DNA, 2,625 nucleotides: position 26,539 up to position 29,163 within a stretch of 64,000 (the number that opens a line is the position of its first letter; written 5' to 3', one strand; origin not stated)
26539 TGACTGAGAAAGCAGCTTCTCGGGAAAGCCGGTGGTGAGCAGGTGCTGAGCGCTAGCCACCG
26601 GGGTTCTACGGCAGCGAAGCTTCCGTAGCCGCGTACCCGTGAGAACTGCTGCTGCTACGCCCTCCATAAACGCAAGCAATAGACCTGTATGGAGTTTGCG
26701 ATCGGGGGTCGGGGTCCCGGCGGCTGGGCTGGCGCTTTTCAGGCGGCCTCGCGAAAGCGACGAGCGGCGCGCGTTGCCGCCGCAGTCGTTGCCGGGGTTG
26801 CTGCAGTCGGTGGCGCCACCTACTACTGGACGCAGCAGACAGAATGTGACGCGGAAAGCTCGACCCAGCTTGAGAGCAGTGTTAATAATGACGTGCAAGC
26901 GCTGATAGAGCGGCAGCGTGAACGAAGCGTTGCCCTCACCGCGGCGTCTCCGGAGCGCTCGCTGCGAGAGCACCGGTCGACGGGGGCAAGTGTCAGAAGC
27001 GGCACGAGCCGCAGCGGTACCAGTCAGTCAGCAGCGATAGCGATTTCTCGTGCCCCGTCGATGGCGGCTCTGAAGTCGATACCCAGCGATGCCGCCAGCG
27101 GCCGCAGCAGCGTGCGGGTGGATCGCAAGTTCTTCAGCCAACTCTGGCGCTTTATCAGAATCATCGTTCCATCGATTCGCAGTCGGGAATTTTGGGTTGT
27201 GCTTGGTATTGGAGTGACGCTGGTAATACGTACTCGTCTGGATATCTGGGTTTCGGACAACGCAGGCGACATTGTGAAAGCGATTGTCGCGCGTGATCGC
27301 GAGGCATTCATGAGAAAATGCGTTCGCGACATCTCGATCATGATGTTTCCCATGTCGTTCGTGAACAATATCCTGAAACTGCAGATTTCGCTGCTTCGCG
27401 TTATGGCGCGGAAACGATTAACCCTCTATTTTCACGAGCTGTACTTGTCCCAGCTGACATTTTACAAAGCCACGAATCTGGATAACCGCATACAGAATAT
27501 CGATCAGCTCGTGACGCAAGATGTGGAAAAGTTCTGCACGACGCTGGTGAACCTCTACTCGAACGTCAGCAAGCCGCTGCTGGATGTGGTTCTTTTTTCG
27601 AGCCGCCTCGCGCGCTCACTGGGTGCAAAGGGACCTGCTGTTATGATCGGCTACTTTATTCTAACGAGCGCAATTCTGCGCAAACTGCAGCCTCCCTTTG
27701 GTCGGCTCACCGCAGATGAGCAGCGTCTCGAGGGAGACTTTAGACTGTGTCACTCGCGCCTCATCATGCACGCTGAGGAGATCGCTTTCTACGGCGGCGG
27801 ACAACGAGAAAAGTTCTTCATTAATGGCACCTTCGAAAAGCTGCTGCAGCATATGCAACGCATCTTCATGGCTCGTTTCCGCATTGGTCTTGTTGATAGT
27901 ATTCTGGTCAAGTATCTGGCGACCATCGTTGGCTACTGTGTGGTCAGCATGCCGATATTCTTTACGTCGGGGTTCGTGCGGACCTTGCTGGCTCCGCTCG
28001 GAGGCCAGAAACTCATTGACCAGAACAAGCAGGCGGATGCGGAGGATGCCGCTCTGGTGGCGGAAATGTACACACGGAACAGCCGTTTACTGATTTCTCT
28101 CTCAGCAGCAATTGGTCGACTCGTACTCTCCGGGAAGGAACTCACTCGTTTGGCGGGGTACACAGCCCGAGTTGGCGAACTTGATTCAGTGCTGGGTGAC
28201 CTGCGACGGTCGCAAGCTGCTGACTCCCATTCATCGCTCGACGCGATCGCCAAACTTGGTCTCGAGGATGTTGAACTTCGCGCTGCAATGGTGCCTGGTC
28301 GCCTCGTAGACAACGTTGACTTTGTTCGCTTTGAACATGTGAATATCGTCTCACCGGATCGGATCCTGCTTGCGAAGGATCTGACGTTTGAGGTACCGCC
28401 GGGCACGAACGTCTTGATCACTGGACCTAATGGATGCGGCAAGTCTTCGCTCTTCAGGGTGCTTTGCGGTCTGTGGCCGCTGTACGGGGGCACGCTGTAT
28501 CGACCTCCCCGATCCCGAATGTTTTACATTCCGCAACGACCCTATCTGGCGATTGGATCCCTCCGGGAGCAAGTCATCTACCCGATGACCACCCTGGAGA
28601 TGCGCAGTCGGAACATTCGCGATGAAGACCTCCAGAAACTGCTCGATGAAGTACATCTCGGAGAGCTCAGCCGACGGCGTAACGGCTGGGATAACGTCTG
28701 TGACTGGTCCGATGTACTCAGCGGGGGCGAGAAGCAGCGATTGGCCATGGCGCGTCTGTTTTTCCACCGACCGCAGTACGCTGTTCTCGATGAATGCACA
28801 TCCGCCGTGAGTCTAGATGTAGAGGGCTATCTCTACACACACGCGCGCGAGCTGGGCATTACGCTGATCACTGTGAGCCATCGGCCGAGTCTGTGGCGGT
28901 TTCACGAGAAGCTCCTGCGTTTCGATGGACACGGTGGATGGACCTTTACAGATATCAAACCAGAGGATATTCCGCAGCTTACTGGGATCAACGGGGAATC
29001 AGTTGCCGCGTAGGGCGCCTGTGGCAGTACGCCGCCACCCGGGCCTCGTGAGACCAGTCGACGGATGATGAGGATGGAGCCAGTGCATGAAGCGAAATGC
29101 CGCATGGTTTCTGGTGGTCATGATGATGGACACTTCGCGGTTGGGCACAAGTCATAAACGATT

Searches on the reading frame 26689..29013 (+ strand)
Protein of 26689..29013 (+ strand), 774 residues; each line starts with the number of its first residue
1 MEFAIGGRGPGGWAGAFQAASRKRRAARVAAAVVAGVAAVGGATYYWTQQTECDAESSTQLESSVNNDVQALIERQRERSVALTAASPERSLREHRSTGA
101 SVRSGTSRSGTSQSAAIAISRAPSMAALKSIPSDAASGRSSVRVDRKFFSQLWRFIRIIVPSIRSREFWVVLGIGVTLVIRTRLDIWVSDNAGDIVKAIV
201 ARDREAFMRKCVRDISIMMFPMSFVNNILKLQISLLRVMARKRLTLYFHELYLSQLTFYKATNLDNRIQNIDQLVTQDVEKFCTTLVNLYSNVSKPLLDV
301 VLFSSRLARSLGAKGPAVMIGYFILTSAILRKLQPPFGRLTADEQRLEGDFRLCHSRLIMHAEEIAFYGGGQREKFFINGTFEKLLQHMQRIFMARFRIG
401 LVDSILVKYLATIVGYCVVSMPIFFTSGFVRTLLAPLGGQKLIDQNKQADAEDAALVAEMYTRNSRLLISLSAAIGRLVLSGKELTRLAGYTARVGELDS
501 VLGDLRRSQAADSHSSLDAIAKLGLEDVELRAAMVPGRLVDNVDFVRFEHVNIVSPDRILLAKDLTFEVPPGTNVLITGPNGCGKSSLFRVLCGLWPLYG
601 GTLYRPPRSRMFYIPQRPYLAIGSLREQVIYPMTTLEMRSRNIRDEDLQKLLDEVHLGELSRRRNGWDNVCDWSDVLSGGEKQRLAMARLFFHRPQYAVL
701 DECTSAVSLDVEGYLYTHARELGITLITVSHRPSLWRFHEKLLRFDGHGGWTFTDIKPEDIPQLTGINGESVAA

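Call 12: search_protein_families(library=pfam, proteins=[window:26689-29013:+])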
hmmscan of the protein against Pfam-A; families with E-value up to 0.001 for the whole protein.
window:26689-29013:+ (774 aa): 4 families
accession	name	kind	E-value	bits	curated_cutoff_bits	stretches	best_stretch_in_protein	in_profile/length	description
PF06472.20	ABC_membrane_2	-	1.5e-94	316.8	24.4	1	156-424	2-269/269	ABC transporter transmembrane region 2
PF00005.33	ABC_tran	-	6e-20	72.7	25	1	563-705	2-137/137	ABC transporter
PF13476.12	AAA_23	-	0.00022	22.4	27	1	564-602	12-47/201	AAA domain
PF02463.25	SMC_N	-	0.00058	19.8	40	0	566-590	19-42/220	RecF/RecN/SMC N terminal domain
